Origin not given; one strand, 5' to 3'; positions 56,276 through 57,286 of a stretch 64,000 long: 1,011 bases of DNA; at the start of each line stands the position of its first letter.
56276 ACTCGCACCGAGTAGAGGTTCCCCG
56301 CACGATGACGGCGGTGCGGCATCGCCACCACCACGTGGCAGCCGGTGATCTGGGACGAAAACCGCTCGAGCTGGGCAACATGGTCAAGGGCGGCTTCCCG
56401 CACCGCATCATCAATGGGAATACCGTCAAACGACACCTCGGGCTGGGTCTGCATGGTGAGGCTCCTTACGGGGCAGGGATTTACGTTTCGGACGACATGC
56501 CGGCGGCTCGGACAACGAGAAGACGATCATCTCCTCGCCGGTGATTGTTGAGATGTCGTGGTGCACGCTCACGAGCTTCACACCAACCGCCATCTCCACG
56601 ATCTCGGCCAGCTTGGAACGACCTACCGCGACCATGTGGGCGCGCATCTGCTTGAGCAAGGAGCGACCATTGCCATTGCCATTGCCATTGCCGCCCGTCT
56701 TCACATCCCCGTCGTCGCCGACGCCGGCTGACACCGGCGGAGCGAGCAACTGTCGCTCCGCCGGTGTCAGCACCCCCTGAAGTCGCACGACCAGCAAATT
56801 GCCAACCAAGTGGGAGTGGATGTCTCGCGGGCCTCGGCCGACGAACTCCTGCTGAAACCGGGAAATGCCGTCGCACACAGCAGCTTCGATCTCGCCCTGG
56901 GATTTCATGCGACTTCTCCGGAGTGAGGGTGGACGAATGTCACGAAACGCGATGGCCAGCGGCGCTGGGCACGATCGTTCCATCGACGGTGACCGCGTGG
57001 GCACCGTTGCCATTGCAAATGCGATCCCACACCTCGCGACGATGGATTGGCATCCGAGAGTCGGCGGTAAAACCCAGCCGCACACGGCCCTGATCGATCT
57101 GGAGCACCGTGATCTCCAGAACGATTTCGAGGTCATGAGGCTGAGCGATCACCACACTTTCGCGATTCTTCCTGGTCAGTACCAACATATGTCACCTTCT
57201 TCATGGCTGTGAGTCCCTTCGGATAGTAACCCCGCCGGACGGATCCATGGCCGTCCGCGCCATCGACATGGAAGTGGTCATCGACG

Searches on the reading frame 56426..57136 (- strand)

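Call 10: search_protein_families(library=pfam, proteins=[window:56426-57136:-], max_evalue=0.01)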
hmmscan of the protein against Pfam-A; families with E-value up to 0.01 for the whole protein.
window:56426-57136:- (236 aa): 1 family
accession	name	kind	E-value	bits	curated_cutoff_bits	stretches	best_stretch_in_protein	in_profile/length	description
PF10057.14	MpsC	-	1.6e-28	99.4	23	2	80-131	2-53/111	Na+-translocating membrane potential-generating system (MpsC)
